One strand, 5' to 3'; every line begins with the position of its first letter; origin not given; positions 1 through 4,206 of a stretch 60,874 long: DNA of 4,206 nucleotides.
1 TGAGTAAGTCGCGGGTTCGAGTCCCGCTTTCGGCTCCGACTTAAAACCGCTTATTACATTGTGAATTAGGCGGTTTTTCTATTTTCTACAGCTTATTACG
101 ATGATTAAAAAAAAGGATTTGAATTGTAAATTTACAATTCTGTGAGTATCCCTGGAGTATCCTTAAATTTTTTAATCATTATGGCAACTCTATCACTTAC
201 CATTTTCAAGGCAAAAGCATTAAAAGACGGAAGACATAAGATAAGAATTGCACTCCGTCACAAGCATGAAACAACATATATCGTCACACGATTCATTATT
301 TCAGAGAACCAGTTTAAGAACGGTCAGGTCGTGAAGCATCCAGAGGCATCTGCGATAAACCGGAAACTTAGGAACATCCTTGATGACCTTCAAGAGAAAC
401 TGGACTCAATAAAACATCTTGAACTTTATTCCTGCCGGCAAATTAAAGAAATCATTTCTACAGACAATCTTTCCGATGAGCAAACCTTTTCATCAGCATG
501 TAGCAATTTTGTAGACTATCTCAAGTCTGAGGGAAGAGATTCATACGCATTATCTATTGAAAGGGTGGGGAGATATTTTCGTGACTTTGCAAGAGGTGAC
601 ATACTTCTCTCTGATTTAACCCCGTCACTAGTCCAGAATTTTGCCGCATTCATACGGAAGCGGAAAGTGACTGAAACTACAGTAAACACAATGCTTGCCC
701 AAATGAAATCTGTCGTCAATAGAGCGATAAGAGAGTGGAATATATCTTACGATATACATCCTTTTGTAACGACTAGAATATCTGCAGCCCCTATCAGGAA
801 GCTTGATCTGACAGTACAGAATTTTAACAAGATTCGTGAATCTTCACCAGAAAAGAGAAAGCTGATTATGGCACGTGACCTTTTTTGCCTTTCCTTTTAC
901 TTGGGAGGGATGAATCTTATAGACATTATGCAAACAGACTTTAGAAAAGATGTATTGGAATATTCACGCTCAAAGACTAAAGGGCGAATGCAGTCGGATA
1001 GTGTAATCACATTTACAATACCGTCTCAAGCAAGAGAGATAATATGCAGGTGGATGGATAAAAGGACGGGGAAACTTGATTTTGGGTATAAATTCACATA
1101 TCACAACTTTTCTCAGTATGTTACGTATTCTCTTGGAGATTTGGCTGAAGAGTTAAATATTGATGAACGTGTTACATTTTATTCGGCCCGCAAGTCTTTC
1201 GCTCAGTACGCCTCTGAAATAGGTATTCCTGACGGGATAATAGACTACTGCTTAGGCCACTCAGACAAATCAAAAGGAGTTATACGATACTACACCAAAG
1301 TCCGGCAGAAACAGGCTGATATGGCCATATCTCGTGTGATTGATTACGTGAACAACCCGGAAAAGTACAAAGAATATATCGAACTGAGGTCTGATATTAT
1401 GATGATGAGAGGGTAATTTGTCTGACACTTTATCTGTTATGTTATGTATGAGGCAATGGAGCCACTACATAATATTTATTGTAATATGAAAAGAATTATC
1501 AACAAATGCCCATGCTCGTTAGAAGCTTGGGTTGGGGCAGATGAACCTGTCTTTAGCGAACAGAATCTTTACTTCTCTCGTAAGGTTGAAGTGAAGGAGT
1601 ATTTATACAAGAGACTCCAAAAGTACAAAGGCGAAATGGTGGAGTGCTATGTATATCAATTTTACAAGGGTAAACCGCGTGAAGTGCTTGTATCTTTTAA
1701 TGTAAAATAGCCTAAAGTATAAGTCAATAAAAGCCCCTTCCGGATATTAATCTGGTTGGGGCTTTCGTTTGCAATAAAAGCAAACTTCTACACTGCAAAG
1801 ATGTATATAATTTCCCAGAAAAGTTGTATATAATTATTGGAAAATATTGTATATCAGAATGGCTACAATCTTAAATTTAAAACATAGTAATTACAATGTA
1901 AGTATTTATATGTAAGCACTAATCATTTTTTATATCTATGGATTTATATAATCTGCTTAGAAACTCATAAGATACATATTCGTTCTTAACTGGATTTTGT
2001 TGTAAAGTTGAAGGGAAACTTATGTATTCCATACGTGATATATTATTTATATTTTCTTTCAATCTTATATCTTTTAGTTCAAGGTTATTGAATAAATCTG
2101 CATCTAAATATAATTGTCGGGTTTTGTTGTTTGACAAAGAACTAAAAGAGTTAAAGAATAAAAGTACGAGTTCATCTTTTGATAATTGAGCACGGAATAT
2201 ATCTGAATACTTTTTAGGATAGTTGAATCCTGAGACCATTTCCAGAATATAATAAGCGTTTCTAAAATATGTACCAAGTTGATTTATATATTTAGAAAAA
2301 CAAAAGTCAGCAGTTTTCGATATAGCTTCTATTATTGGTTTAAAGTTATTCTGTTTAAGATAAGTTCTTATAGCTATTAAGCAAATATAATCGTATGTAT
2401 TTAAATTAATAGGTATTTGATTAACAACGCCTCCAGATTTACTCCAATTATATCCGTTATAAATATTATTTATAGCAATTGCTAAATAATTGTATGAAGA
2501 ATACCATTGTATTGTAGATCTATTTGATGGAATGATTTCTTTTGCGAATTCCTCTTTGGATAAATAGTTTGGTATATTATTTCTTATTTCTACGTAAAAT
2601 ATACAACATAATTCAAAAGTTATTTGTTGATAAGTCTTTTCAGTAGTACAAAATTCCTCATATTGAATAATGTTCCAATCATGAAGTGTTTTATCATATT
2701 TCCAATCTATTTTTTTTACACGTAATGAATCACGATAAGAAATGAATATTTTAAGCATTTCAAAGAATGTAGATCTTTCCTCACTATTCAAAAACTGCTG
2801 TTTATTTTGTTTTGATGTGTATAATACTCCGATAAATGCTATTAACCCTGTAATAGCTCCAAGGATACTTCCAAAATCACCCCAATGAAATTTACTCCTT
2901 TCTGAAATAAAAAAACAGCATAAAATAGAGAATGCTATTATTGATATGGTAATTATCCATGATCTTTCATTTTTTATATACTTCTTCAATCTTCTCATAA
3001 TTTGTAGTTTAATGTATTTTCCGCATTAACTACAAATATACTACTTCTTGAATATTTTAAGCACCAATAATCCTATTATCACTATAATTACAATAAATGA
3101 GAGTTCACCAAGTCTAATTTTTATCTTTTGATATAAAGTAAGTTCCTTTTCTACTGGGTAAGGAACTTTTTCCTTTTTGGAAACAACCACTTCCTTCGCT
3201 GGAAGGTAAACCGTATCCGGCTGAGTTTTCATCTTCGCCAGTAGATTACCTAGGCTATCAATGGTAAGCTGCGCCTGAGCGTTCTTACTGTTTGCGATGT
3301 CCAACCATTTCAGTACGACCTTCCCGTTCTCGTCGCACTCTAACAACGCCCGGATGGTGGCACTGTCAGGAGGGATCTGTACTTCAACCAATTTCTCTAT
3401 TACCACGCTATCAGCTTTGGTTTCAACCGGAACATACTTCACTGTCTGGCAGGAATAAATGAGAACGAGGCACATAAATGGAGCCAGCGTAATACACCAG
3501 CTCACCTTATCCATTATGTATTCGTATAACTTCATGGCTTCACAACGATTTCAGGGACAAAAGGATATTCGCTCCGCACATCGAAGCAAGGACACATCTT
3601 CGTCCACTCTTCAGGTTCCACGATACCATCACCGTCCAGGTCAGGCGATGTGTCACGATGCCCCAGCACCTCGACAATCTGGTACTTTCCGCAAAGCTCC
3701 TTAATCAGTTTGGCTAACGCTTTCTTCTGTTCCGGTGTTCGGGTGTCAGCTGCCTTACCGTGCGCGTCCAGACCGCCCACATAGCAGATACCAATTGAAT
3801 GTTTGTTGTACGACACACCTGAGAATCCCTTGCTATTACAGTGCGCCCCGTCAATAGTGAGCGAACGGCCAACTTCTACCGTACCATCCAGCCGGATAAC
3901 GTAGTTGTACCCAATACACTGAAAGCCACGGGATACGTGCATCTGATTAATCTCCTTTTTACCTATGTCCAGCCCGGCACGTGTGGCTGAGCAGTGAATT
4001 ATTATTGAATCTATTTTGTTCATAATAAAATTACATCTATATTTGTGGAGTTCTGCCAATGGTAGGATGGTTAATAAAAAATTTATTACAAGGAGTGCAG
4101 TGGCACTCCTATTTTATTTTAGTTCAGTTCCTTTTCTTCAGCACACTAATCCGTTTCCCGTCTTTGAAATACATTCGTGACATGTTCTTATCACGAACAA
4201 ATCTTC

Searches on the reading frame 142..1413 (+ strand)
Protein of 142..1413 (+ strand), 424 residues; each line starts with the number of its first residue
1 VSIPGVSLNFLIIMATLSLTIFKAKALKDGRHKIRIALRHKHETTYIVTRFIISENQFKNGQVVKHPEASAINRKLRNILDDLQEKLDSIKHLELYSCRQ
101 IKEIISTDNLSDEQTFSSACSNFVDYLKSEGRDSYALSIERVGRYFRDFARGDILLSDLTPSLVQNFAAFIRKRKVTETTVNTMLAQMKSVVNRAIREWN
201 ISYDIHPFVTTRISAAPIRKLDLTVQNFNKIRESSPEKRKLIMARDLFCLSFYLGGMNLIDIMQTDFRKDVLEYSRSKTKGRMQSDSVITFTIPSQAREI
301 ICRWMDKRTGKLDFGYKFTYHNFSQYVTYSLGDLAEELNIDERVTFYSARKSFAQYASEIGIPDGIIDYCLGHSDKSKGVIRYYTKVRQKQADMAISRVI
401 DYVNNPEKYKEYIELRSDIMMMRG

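Call 51: search_protein_families(library=pfam, proteins=[window:142-1413:+], max_evalue=0.001)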
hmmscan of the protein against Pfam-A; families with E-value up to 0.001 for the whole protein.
window:142-1413:+ (424 aa): 5 families
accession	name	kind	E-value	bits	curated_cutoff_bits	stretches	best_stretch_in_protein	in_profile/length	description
PF13102.12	Phage_int_SAM_5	-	1.9e-15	57.4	22.3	1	115-207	1-94/98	Phage integrase SAM-like domain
PF17293.8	Arm-DNA-bind_5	-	2.5e-08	34.8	22.6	1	20-102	2-87/87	Arm DNA-binding domain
PF00589.27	Phage_integrase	-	3.9e-07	30.4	27.1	1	262-388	46-169/172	Phage integrase family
PF16795.10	Phage_integr_3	-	0.00019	21.8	27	0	339-401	100-160/161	Archaeal phage integrase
PF02899.23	Phage_int_SAM_1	-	0.00053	20.7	22.3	0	123-198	4-82/83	Phage integrase, N-terminal SAM-like domain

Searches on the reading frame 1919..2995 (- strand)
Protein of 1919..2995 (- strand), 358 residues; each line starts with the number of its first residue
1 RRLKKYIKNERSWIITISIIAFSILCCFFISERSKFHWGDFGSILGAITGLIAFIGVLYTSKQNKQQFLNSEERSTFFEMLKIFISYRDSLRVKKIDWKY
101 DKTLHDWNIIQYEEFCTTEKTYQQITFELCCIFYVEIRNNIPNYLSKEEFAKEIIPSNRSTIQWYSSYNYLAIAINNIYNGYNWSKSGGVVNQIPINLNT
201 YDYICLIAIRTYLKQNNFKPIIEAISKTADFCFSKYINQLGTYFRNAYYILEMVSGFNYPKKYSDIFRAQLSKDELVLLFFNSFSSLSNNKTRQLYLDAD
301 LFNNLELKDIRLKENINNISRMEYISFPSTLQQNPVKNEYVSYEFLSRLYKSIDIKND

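Call 51: search_protein_families(library=pfam, proteins=[window:1919-2995:-], max_evalue=0.001)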
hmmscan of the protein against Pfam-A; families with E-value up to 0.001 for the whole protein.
window:1919-2995:- (358 aa): 1 family
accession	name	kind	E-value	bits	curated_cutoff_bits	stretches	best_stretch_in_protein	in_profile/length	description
PF16872.10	putAbiC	-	1.5e-11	45.1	22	1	236-305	2-75/80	Putative phage abortive infection protein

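Call 81: search_protein_families(library=padloc, proteins=[window:1919-2995:-], max_evalue=0.01)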
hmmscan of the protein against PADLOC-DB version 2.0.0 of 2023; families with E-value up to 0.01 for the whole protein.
window:1919-2995:- (358 aa): 1 family
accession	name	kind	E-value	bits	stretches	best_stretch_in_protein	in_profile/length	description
PDLC02351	AbiP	-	6.2e-05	21.1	1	214-295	92-170/223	AbiP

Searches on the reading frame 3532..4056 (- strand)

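Call 82: search_protein_families(library=pfam, proteins=[window:3532-4056:-], max_evalue=1)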
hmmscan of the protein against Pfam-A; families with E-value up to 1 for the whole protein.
window:3532-4056:- (174 aa): 3 families
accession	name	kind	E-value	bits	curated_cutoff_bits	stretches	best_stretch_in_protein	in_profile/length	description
PF01510.30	Amidase_2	-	5.1e-16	59.6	26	1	13-135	3-121/131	N-acetylmuramoyl-L-alanine amidase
PF13202.12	EF-hand_5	-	0.038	13.9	25.9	1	139-154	9-24/25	EF hand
PF00036.39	EF-hand_1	-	0.12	12.4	25.4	1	139-155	10-26/29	EF hand domain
